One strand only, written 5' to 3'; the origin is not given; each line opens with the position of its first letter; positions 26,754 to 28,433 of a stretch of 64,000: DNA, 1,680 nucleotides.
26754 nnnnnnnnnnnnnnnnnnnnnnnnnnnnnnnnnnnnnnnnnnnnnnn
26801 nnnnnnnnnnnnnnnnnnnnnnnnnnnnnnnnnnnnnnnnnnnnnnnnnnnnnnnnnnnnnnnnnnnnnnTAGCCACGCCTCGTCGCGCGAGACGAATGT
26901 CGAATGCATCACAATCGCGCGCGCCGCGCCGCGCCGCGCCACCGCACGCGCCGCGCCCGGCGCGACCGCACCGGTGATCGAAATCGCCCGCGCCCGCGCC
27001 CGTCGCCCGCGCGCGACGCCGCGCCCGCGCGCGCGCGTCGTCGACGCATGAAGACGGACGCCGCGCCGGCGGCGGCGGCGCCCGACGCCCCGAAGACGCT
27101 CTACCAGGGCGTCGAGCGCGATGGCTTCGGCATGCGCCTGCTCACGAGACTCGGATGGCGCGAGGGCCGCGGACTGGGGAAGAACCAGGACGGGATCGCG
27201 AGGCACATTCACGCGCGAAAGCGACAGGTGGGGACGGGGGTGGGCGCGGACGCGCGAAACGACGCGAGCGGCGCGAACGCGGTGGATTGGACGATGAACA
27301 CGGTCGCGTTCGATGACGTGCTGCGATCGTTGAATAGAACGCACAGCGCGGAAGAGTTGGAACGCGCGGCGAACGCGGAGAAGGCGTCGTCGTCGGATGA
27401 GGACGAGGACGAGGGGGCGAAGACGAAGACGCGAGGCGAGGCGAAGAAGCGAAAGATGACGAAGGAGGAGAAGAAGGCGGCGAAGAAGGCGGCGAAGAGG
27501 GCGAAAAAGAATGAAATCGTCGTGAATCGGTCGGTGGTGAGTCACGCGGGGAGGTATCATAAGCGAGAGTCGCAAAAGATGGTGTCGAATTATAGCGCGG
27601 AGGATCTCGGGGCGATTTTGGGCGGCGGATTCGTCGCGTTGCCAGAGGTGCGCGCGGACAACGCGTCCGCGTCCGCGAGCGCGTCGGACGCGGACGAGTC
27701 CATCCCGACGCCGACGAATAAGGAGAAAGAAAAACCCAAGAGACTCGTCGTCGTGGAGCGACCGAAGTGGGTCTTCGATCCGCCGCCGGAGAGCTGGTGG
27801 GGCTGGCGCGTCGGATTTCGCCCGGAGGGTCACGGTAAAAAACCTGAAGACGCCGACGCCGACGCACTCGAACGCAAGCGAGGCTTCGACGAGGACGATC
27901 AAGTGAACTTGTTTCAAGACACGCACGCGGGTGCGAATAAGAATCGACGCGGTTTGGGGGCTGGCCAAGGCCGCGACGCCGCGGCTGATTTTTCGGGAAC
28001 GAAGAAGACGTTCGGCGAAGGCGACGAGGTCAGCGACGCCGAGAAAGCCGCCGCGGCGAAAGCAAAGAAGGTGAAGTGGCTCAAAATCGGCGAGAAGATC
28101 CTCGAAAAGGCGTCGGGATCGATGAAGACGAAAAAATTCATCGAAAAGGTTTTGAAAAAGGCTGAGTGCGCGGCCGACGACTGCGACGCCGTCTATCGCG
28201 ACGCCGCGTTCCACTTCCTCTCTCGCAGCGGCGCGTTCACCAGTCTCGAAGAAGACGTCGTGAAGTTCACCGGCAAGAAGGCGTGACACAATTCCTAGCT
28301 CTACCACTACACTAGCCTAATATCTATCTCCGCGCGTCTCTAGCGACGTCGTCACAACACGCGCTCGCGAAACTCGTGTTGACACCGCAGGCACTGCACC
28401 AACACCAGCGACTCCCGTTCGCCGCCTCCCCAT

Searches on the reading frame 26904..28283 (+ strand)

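Call 50: search_protein_families(library=pfam, proteins=[window:26904-28283:+], max_evalue=0.001)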
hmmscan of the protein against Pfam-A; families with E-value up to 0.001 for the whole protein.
window:26904-28283:+ (460 aa): 2 families
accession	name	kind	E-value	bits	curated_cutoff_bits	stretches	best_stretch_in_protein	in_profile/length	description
PF01585.28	G-patch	-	7.7e-14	51.8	22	1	73-116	2-45/45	G-patch domain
PF12656.12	G-patch_2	-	4.7e-06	27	26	1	73-118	15-60/61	G-patch domain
